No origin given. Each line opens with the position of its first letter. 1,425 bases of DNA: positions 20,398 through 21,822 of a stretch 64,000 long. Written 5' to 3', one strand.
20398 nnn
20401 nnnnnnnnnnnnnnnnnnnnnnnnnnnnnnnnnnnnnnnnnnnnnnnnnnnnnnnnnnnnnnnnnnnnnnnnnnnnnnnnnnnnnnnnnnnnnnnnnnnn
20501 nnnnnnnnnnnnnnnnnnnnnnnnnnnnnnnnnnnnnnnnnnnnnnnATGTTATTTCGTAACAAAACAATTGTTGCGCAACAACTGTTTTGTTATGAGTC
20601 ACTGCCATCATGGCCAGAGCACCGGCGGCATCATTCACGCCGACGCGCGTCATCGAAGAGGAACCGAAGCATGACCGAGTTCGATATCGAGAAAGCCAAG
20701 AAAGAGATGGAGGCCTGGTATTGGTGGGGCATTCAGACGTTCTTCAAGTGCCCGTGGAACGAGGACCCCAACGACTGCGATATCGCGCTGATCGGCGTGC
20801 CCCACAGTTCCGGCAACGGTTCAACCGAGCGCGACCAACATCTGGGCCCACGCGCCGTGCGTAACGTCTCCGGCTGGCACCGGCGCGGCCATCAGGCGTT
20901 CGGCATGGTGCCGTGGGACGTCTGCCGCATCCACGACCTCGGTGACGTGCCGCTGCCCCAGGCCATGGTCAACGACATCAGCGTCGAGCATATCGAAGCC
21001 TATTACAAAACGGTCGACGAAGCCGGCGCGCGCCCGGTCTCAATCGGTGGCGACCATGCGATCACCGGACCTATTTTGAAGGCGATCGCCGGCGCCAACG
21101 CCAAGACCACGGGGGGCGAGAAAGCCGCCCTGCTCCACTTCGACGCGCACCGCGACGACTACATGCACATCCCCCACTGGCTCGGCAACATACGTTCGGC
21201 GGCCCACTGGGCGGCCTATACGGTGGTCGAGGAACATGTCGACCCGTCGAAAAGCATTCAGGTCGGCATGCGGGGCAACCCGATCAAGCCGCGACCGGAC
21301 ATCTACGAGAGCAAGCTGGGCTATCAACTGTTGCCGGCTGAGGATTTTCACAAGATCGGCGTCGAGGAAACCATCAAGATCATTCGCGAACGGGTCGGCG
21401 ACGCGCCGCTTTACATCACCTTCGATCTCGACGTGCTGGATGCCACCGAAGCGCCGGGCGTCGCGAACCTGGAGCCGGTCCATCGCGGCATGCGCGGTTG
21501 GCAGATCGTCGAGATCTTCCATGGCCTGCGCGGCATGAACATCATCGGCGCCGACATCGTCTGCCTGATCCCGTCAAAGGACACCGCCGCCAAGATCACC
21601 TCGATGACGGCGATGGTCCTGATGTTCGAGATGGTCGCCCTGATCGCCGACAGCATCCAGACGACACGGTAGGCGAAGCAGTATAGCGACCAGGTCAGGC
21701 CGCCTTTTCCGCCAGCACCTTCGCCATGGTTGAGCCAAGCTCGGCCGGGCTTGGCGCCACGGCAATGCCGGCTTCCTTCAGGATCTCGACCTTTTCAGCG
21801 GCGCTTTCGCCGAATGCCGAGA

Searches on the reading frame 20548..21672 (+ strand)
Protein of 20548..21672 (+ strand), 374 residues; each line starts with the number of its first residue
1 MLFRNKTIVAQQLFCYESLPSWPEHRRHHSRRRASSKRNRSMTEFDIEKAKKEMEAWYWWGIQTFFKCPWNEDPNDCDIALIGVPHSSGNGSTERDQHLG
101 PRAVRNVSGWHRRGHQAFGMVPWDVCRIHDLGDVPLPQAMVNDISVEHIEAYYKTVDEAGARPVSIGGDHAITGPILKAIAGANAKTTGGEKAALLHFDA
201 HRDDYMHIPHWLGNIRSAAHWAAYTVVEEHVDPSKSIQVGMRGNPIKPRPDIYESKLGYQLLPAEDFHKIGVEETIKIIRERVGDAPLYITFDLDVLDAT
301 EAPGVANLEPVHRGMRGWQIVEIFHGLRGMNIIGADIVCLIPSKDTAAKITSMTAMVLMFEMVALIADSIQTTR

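Call 3: search_protein_families(library=ncbifam, proteins=[window:20548-21672:+], max_evalue=0.00001)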
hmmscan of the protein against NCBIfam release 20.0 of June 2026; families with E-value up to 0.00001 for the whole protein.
window:20548-21672:+ (374 aa): 5 families
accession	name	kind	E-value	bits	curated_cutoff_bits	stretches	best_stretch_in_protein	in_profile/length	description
NF002564.0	PRK02190.1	subfamily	2.9e-50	171.2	302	1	53-368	9-303/307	agmatinase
TIGR01230.1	agmatinase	equivalog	2.7e-29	102.6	174.3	1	74-364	10-274/275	agmatinase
TIGR01227.1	hutG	equivalog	5.5e-17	61.9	229.15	1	71-358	29-302/307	formimidoylglutamase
TIGR01229.1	rocF_arginase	equivalog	8.4e-08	31.9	227.6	1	147-358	70-289/300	arginase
NF010347.0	PRK13775.1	equivalog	2.3e-06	27.1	381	0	258-367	220-328/331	formimidoylglutamase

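Call 4: search_protein_families(library=pfam, proteins=[window:20548-21672:+], max_evalue=0.00001)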
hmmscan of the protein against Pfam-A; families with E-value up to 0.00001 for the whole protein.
window:20548-21672:+ (374 aa): 1 family
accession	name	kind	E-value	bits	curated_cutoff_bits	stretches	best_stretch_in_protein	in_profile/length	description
PF00491.26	Arginase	-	9.7e-54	183.1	22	1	78-362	2-278/280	Arginase family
